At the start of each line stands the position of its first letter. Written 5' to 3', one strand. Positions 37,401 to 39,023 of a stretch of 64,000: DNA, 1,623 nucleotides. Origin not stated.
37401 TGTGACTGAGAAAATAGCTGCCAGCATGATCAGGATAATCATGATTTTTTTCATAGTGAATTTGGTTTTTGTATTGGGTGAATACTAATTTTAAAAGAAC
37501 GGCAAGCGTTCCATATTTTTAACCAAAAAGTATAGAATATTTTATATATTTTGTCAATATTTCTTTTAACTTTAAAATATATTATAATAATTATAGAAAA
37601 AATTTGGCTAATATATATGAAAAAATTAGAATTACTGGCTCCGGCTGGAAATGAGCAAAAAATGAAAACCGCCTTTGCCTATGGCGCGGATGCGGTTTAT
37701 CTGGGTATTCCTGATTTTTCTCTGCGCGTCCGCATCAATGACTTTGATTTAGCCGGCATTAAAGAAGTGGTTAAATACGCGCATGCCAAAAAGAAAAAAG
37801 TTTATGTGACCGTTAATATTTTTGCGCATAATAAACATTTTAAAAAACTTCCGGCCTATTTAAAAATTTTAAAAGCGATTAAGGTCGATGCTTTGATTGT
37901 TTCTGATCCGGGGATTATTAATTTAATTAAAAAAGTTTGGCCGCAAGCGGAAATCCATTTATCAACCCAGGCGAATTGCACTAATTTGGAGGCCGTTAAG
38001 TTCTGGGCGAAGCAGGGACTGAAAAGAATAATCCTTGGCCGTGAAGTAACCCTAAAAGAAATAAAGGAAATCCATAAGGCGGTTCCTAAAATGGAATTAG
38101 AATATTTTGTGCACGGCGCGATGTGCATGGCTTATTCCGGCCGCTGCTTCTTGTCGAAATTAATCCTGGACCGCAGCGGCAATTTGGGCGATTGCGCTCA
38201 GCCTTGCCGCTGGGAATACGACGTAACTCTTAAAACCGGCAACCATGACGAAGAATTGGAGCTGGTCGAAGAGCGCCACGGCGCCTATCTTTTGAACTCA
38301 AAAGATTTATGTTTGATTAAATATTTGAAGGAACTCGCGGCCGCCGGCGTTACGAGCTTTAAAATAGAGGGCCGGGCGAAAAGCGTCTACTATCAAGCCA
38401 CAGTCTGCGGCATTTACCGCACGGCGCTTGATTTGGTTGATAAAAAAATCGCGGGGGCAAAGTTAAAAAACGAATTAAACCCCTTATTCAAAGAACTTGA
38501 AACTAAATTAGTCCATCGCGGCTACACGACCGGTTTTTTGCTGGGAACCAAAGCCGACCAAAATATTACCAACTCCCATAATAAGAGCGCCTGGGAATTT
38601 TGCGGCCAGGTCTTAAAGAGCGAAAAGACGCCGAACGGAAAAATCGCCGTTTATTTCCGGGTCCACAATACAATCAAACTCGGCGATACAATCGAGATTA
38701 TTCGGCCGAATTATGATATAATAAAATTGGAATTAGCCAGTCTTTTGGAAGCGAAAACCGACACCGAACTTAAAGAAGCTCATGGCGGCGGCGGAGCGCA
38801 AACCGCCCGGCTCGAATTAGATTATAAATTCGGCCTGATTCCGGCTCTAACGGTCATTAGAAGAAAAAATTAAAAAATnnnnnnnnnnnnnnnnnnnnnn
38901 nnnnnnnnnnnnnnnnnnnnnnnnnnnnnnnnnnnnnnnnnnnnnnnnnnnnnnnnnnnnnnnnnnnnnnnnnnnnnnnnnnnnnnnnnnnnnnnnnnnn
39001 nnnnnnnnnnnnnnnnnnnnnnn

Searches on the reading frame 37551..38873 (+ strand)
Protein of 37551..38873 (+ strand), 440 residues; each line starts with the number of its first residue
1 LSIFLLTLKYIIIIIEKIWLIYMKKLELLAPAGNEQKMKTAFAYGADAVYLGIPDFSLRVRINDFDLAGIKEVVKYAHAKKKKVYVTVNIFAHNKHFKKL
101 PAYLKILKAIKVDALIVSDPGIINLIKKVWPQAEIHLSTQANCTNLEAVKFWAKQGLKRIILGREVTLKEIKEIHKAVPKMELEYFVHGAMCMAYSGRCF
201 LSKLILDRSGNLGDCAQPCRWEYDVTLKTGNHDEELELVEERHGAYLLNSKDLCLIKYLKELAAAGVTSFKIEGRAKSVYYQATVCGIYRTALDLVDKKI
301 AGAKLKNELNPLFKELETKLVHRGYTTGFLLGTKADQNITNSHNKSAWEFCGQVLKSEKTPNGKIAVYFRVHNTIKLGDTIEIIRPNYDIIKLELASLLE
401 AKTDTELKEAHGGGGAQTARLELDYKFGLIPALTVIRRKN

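Call 84: search_protein_families(library=pfam, proteins=[window:37551-38873:+], max_evalue=0.001)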
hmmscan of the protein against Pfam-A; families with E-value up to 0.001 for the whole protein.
window:37551-38873:+ (440 aa): 2 families
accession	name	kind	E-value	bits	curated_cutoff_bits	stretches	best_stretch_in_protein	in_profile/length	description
PF01136.24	Peptidase_U32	-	3.9e-86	288.6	22.4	1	98-334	2-231/233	Peptidase family U32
PF16325.11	Peptidase_U32_C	-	3e-06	27.7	28.2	1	348-413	3-64/83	Peptidase family U32 C-terminal domain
